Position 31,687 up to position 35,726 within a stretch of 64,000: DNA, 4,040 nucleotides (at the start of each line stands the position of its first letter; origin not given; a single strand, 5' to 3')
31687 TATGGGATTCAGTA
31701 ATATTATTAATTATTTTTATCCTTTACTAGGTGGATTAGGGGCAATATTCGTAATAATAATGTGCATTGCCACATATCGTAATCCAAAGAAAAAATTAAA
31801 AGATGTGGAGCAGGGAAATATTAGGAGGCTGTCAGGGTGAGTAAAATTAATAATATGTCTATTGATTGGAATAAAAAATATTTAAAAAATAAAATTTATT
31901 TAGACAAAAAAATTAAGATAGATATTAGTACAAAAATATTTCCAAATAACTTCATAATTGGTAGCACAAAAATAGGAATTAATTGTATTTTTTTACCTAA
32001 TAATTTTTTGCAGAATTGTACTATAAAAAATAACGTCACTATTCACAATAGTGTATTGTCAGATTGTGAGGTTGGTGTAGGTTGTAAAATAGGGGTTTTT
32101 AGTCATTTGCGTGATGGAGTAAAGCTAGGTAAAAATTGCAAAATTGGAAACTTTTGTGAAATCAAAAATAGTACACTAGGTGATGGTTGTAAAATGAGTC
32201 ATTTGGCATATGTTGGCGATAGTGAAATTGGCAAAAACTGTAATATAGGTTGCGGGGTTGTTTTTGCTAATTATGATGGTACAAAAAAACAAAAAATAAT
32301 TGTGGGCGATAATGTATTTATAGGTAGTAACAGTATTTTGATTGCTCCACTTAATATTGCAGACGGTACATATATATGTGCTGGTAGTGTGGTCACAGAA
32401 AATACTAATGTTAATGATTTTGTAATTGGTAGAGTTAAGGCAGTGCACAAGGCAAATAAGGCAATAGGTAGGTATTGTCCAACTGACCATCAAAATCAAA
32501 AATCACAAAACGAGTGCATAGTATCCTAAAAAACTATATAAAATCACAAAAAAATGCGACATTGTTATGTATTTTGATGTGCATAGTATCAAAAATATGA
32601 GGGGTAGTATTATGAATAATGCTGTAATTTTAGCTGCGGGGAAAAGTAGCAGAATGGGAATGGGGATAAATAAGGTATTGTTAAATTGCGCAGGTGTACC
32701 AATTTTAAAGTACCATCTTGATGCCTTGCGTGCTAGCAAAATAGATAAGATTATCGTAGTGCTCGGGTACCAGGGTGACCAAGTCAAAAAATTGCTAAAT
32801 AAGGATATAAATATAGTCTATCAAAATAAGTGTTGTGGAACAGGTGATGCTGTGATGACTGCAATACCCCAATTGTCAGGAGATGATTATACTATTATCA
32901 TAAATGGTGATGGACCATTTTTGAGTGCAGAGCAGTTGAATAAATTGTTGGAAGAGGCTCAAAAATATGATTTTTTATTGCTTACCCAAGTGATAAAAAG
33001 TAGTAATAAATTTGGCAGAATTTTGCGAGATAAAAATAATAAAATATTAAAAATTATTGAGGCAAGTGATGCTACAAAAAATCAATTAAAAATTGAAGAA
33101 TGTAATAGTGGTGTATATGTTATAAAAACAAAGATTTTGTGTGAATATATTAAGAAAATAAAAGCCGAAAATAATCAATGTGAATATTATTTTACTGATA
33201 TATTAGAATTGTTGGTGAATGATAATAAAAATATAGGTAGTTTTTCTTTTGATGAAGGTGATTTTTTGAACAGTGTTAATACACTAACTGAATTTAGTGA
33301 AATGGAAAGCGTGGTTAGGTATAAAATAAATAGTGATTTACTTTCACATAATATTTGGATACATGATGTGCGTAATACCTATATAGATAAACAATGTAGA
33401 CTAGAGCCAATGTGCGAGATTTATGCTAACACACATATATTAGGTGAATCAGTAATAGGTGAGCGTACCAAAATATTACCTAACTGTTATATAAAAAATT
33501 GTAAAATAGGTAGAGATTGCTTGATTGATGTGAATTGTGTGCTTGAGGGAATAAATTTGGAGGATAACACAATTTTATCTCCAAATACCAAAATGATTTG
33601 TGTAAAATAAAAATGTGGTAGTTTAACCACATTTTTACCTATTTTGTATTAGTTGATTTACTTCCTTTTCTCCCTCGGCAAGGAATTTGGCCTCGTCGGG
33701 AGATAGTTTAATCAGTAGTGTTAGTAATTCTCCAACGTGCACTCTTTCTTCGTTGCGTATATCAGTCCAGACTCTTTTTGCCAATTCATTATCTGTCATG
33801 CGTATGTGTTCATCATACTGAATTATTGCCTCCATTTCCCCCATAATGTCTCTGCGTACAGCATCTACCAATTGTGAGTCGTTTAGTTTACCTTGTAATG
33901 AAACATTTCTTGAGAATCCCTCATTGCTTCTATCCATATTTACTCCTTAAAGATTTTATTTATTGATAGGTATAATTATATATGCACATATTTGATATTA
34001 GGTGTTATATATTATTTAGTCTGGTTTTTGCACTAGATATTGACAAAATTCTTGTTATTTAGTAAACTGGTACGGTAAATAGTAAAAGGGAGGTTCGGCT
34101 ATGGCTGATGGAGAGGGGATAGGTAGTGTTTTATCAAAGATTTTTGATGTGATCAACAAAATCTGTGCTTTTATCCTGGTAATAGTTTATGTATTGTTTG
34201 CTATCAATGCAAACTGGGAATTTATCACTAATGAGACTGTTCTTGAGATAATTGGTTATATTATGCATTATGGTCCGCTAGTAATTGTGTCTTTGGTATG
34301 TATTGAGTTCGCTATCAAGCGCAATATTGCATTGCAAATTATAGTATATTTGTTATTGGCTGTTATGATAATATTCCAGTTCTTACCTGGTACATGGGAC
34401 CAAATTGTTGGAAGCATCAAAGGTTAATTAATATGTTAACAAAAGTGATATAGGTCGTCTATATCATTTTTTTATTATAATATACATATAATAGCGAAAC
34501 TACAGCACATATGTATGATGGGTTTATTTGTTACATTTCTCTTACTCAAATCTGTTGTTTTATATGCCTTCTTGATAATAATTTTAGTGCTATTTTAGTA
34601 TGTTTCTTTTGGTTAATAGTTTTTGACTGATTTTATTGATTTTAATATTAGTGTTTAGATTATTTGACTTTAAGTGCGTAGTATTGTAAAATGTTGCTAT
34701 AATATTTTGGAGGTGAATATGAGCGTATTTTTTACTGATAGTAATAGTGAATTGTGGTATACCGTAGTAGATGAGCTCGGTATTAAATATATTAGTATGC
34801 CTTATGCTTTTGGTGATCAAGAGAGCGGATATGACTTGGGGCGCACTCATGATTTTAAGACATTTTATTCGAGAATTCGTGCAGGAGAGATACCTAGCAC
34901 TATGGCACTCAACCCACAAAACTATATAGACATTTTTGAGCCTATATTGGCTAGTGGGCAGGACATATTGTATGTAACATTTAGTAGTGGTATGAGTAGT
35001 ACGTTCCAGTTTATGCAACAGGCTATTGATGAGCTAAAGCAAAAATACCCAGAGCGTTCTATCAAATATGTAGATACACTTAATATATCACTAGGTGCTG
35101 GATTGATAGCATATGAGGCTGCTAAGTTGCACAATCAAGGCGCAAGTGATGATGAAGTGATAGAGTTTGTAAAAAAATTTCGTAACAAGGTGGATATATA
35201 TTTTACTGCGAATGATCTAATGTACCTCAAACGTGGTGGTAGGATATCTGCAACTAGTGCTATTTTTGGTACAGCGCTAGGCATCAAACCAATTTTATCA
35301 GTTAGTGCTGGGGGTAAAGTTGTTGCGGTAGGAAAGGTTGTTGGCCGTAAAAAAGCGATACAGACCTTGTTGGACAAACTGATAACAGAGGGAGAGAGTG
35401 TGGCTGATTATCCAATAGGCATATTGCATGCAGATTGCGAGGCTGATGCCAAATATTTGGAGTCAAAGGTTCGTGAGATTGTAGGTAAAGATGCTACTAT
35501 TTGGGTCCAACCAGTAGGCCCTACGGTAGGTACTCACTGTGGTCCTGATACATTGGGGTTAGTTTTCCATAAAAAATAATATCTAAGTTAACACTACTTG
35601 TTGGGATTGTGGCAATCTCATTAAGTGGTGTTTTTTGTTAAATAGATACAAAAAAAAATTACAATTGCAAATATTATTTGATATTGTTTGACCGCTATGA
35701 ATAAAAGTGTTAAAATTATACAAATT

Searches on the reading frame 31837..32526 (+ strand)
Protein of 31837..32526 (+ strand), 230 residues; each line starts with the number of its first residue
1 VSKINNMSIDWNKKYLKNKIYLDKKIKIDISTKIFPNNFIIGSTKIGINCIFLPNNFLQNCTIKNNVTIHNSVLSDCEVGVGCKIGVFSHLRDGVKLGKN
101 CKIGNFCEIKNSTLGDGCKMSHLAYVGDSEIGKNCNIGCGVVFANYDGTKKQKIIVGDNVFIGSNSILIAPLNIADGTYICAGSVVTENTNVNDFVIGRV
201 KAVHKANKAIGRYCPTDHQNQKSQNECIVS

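Call 77: search_protein_families(library=pfam, proteins=[window:31837-32526:+], max_evalue=0.00001)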
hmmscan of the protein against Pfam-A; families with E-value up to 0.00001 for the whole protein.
window:31837-32526:+ (230 aa): 3 families
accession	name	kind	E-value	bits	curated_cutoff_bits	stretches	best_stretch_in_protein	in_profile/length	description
PF00132.30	Hexapep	-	7.3e-22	76.5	27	2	77-111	2-36/36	Bacterial transferase hexapeptide (six repeats)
PF25084.1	LbH_EIF2B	-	3e-14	53.3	54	1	17-107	1-91/105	EIF2B subunit epsilon LbH domain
PF14602.12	Hexapep_2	-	1.7e-08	34.4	27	1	154-187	2-33/34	Hexapeptide repeat of succinyl-transferase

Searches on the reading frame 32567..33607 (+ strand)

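Call 77: search_protein_families(library=pfam, proteins=[window:32567-33607:+], max_evalue=0.00001)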
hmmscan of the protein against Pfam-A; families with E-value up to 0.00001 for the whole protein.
window:32567-33607:+ (347 aa): 6 families
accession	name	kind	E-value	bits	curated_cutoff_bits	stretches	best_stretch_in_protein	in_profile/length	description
PF12804.13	NTP_transf_3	-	4.3e-22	79.4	27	1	19-135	1-115/160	MobA-like NTP transferase domain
PF00483.29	NTP_transferase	-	7.4e-14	52.4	21.2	1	19-229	2-222/245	Nucleotidyl transferase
PF01128.25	IspD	-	4e-12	46.8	27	1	19-134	3-121/221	2-C-methyl-D-erythritol 4-phosphate cytidylyltransferase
PF00132.30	Hexapep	-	5.2e-11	42.2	27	0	277-311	2-36/36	Bacterial transferase hexapeptide (six repeats)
PF25084.1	LbH_EIF2B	-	6.5e-09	36.2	54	1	270-342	3-69/105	EIF2B subunit epsilon LbH domain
PF02348.25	CTP_transf_3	-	5.7e-06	26.7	22.6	0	20-160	3-143/217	Cytidylyltransferase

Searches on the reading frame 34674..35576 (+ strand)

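Call 77: search_protein_families(library=pfam, proteins=[window:34674-35576:+], max_evalue=0.00001)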
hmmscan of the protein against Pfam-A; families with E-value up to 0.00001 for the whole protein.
window:34674-35576:+ (301 aa): 1 family
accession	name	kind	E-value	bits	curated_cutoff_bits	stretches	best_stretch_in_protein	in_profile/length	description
PF02645.21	DegV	-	3.6e-65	220.5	27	1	20-300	5-279/280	Uncharacterised protein, DegV family COG1307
